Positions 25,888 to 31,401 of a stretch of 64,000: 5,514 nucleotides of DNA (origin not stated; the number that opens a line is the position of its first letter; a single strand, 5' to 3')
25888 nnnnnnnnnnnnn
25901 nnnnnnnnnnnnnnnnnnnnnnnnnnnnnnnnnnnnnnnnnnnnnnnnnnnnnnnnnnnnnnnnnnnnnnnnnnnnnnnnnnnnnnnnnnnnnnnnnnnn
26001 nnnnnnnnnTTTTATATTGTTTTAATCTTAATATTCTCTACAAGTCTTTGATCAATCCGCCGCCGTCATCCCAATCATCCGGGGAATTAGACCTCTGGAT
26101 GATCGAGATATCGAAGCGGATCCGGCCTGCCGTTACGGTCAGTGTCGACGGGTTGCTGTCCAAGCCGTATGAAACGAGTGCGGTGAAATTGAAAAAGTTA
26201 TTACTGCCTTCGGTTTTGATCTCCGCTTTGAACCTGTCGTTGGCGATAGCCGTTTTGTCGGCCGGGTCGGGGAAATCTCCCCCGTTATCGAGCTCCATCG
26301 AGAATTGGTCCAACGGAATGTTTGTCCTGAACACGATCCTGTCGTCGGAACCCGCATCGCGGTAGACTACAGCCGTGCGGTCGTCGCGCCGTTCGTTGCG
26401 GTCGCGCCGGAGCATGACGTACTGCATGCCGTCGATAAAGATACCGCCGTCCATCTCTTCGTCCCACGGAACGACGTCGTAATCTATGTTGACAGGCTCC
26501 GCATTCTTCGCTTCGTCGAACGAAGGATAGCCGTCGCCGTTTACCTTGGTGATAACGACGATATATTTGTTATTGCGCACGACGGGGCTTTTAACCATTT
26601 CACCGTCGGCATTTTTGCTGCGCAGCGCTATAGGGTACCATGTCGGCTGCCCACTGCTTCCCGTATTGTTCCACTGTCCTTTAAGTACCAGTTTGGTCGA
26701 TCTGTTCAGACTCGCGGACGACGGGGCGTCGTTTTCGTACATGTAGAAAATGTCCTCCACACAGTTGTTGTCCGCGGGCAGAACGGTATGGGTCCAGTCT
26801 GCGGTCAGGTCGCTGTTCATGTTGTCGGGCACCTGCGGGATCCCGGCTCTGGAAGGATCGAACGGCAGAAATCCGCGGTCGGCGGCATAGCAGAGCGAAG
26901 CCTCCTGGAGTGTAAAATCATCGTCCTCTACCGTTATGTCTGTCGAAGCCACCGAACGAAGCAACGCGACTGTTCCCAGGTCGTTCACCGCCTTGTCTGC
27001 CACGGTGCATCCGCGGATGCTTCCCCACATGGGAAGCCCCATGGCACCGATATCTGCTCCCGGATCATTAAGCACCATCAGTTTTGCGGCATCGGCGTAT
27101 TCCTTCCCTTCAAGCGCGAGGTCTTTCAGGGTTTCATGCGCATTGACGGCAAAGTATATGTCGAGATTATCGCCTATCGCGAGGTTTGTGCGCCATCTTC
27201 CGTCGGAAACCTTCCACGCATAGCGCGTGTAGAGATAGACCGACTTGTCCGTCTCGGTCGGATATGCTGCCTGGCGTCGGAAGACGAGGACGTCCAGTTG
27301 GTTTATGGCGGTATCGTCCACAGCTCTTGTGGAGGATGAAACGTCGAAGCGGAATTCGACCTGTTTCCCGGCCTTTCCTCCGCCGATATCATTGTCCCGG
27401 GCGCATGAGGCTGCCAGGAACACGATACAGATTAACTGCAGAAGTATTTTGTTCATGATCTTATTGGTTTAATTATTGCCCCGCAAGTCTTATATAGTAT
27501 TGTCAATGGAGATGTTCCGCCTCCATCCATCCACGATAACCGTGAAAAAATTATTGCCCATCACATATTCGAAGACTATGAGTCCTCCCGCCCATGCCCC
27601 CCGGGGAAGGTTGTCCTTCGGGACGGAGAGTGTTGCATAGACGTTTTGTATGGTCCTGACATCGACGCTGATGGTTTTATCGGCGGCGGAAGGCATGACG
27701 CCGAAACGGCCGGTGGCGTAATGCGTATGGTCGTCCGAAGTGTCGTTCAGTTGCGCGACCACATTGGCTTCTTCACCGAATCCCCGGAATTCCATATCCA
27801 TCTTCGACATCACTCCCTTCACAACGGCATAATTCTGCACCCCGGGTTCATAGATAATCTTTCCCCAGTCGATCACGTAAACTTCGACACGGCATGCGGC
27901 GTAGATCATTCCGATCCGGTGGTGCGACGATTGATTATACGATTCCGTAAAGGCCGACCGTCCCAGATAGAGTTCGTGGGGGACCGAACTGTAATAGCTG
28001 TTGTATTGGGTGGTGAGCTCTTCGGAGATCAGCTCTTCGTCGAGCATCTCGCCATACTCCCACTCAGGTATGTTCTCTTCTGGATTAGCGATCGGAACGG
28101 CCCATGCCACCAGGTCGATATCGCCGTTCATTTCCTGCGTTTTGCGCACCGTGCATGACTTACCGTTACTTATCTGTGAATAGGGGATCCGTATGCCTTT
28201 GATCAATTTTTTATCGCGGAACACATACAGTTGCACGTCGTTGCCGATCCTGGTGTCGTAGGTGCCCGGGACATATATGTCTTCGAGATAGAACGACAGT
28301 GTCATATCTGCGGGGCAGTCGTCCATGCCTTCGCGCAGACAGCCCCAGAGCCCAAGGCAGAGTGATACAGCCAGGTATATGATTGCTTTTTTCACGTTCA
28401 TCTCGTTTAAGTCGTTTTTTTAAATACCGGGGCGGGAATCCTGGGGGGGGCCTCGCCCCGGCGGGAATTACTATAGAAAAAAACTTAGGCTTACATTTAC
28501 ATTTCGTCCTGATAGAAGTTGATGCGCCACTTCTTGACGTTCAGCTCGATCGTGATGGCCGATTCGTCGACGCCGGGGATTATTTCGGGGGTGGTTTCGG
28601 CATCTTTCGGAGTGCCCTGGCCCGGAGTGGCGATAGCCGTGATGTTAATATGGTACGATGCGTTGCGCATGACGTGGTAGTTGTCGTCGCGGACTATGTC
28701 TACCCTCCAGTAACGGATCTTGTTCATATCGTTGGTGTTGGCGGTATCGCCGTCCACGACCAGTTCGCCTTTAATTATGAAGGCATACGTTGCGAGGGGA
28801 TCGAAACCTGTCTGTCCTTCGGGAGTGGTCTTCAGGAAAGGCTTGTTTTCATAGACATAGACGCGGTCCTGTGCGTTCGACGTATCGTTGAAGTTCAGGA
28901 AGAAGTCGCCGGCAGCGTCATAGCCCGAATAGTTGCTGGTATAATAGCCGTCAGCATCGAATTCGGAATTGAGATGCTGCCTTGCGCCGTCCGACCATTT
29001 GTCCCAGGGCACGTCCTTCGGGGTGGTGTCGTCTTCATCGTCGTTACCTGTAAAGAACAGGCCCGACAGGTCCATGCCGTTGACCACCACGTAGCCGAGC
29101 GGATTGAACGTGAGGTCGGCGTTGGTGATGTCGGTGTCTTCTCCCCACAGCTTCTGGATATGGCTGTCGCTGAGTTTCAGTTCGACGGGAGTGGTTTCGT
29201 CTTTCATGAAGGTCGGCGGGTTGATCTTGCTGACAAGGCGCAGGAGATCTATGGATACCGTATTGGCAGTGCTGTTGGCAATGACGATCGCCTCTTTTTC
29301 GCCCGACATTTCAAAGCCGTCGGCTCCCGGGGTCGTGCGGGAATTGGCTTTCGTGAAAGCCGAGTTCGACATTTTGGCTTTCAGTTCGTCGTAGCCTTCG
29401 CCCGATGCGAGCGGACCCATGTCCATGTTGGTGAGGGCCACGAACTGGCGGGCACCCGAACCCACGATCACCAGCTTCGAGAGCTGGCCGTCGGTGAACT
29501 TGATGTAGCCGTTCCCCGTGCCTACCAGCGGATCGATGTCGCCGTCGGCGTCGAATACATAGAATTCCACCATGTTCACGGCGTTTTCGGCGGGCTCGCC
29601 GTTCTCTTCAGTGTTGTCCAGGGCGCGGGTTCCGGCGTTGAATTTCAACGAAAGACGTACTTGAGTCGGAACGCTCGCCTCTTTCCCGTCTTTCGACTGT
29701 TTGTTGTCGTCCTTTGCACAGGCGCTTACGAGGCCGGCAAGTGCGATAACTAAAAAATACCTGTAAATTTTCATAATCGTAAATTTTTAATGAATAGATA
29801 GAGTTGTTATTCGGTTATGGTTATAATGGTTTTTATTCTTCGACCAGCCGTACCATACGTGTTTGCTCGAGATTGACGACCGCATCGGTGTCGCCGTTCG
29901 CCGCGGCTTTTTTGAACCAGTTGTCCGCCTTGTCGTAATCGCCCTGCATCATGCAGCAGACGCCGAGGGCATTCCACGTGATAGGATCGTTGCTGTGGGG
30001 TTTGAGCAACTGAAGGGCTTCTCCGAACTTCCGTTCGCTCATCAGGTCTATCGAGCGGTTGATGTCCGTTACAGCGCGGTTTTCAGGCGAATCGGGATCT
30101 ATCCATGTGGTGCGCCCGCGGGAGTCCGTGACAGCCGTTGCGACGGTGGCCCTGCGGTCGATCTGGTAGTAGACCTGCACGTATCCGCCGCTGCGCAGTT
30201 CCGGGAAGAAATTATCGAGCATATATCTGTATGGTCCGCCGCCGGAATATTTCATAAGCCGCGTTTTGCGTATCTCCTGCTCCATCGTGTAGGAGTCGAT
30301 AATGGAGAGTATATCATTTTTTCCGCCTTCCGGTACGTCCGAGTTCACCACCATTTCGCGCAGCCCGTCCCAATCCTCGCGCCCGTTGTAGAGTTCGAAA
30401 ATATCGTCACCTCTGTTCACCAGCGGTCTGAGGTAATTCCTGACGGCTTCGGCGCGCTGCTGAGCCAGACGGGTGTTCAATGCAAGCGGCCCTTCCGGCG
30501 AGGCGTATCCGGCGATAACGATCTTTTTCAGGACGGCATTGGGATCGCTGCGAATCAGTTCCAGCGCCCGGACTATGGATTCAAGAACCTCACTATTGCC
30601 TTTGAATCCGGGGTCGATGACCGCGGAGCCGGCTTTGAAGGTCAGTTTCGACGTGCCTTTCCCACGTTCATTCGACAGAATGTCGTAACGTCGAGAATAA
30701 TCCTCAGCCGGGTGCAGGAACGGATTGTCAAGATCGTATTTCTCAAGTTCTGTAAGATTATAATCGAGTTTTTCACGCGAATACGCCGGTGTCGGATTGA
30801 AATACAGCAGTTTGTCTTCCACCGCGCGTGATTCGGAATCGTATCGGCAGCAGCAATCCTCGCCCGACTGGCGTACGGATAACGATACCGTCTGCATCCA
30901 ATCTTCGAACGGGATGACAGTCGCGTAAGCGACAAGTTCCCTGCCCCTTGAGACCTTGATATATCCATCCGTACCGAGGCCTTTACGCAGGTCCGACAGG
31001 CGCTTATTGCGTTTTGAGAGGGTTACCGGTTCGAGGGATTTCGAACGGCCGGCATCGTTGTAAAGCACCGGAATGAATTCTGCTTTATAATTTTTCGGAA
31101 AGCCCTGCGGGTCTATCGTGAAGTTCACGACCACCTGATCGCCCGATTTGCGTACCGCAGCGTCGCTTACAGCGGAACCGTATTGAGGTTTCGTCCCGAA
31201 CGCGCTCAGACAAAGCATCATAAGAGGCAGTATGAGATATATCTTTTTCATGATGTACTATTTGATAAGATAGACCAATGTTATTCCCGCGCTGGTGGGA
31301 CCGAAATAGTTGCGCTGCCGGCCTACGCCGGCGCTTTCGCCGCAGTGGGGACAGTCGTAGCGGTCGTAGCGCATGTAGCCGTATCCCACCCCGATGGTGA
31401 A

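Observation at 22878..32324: Type V (Mfa/FimA-like) pilus operon ending in a 1043-aa lipoprotein, bounded by tRNA-Leu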

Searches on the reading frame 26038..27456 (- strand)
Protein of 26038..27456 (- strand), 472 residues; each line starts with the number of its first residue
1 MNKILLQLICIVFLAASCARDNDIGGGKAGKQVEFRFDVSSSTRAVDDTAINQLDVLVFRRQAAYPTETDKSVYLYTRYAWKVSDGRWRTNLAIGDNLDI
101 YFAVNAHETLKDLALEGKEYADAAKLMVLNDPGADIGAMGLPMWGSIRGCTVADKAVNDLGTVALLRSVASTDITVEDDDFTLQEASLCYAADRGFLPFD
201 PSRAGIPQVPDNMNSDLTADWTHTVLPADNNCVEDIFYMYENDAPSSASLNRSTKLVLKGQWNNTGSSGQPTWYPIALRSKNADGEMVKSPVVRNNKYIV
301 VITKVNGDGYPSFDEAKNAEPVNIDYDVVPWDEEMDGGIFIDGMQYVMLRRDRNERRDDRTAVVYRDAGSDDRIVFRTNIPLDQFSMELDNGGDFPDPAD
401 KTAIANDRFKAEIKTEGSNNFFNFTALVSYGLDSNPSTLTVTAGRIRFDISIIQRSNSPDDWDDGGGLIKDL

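Call 4: search_protein_families(library=pfam, proteins=[window:26038-27456:-], max_evalue=0.01)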
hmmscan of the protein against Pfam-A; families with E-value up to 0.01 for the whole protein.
window:26038-27456:- (472 aa): 1 family
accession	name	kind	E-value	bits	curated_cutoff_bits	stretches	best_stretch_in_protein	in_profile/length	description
PF15495.12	Fimbrillin_C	-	0.00078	20.3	27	1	274-331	10-78/84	Major fimbrial subunit protein type IV, Fimbrillin, C-terminal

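Call 5: search_protein_families(library=ncbifam, proteins=[window:26038-27456:-], max_evalue=0.01)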
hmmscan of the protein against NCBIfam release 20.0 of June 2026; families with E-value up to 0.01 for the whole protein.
window:26038-27456:- (472 aa): 2 families
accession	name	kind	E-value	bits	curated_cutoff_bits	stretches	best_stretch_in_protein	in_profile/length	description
NF052322.1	FimD_tip_adhes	equivalog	1.1e-16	60.7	170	1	4-353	7-358/664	fimbrial tip adhesin FimD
NF038041.1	fim_Mfa1_fam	subfamily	3.9e-07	29.6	130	1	274-331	413-486/495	Mfa1 family fimbria major subunit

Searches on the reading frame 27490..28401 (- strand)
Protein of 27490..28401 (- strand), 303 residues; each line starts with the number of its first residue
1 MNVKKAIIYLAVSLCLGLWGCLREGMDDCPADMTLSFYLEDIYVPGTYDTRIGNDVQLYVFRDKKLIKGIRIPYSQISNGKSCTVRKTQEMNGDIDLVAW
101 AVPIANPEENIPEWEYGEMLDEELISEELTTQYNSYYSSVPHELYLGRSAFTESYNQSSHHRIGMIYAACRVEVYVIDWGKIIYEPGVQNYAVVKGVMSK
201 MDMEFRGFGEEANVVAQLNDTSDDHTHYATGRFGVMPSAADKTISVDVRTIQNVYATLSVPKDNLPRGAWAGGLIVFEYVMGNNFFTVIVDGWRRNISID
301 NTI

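Call 4: search_protein_families(library=pfam, proteins=[window:27490-28401:-], max_evalue=0.01)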
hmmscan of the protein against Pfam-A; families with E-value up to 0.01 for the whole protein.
window:27490-28401:- (303 aa): 1 family
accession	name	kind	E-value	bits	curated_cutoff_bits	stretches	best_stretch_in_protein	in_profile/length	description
PF08842.16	Mfa2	-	5.1e-11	43.1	21.2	1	26-253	1-224/277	Fimbrillin-A associated anchor proteins Mfa1 and Mfa2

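Call 5: search_protein_families(library=ncbifam, proteins=[window:27490-28401:-], max_evalue=0.01)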
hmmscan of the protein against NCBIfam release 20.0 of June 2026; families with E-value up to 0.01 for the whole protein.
window:27490-28401:- (303 aa): 0 families

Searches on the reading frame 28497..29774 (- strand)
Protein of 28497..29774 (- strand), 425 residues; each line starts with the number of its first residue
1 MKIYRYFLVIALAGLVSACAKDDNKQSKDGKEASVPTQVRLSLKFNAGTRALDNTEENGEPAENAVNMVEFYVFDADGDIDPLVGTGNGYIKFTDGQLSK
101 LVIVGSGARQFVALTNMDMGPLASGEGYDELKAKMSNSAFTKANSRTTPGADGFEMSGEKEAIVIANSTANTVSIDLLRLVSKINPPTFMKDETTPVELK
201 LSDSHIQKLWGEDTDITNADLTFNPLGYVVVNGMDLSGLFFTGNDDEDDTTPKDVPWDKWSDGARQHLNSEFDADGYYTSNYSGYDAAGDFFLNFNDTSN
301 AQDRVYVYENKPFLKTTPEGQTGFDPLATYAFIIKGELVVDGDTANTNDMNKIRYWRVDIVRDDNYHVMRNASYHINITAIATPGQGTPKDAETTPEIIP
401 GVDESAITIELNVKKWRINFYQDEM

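Call 4: search_protein_families(library=pfam, proteins=[window:28497-29774:-], max_evalue=0.01)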
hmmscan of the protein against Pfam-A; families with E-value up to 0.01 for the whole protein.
window:28497-29774:- (425 aa): 3 families
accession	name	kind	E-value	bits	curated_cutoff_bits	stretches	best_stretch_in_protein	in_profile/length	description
PF06321.17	P_gingi_FimA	-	5.3e-09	36.9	21.4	1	40-200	2-150/153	Major fimbrial subunit protein (FimA)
PF15495.12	Fimbrillin_C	-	3e-08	34.4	27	1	364-419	29-81/84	Major fimbrial subunit protein type IV, Fimbrillin, C-terminal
PF08842.16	Mfa2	-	5.8e-06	26.5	21.2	1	36-185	5-146/277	Fimbrillin-A associated anchor proteins Mfa1 and Mfa2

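Call 5: search_protein_families(library=ncbifam, proteins=[window:28497-29774:-], max_evalue=0.01)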
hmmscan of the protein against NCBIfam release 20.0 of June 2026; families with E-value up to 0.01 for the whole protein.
window:28497-29774:- (425 aa): 2 families
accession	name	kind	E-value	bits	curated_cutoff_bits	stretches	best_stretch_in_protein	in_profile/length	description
NF038041.1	fim_Mfa1_fam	subfamily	4.4e-23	82.3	130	2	5-315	4-326/495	Mfa1 family fimbria major subunit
NF052322.1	FimD_tip_adhes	equivalog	9.8e-12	44.4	170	1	3-185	6-190/664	fimbrial tip adhesin FimD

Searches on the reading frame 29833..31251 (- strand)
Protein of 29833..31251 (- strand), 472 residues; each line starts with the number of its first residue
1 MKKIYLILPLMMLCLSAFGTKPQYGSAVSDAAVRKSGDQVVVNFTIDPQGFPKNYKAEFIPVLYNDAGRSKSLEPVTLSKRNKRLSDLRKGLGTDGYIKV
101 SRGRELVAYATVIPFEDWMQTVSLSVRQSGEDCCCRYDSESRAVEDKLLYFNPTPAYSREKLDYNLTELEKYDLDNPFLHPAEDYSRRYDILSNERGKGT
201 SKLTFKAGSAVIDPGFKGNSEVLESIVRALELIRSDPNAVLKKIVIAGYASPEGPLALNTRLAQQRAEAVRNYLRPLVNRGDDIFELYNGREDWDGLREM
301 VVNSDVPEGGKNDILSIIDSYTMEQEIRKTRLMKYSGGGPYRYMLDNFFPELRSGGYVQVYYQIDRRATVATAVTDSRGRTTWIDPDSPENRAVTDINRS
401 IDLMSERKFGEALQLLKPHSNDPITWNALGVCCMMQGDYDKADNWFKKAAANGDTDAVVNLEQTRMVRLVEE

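Call 4: search_protein_families(library=pfam, proteins=[window:29833-31251:-], max_evalue=0.01)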
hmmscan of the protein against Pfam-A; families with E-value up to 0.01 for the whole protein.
window:29833-31251:- (472 aa): 6 families
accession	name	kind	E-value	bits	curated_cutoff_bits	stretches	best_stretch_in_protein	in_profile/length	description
PF00691.25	OmpA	-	1.6e-06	28.8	27.2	1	205-274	2-64/98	OmpA family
PF07719.23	TPR_2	-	5.2e-06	26.6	27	1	425-450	3-28/34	Tetratricopeptide repeat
PF00515.34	TPR_1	-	6.8e-05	22.9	27.8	1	425-449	3-27/34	Tetratricopeptide repeat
PF14559.12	TPR_19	-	0.0014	19.4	25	1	403-457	1-59/68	Tetratricopeptide repeat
PF13424.12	TPR_12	-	0.0067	17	30.1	0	421-450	43-72/77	Tetratricopeptide repeat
PF13176.12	TPR_7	-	0.0071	16.8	27.9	0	425-456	1-34/36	Tetratricopeptide repeat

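Call 5: search_protein_families(library=ncbifam, proteins=[window:29833-31251:-], max_evalue=0.01)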
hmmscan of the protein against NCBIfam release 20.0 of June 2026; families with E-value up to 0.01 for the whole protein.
window:29833-31251:- (472 aa): 2 families
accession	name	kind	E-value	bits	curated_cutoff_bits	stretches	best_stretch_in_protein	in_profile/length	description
TIGR03789.1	pdsO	hypoth_equivalog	3.9e-06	26.7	152.2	1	202-274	140-203/243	sortase-associated OmpA-like protein PdsO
NF053611.1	YiaD_Gzip_OmpA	equivalog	3.3e-05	23.7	175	1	201-275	102-167/206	YiaD family glycine zipper/OmpA-like lipoprotein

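Call 20: search_protein_families(library=pfam, proteins=[window:29833-31251:-], max_evalue=1)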
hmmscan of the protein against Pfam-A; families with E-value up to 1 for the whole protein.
window:29833-31251:- (472 aa): 12 families
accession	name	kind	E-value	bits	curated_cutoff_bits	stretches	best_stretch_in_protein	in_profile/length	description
PF00691.25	OmpA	-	1.6e-06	28.8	27.2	1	205-274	2-64/98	OmpA family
PF07719.23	TPR_2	-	5.2e-06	26.6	27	1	425-450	3-28/34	Tetratricopeptide repeat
PF00515.34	TPR_1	-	6.8e-05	22.9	27.8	1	425-449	3-27/34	Tetratricopeptide repeat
PF14559.12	TPR_19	-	0.0014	19.4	25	1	403-457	1-59/68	Tetratricopeptide repeat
PF13424.12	TPR_12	-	0.0067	17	30.1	1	421-450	43-72/77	Tetratricopeptide repeat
PF13176.12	TPR_7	-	0.0071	16.8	27.9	1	425-456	1-34/36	Tetratricopeptide repeat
PF13432.12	TPR_16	-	0.02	15.7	32.7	1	403-456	7-64/65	Tetratricopeptide repeat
PF01535.26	PPR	-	0.076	13.7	25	1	424-448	1-25/31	PPR repeat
PF13431.12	TPR_17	-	0.078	13.7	24.4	1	419-442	9-32/34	Tetratricopeptide repeat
PF13428.12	TPR_14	-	0.088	14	23.5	0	425-457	3-35/44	Tetratricopeptide repeat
PF13181.12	TPR_8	-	0.12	13.1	25.7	1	426-449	4-27/34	Tetratricopeptide repeat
PF23300.3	HEAT_Nup120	-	0.2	11.9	29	1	403-452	6-55/170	Nucleoporin Nup120, HEAT repeats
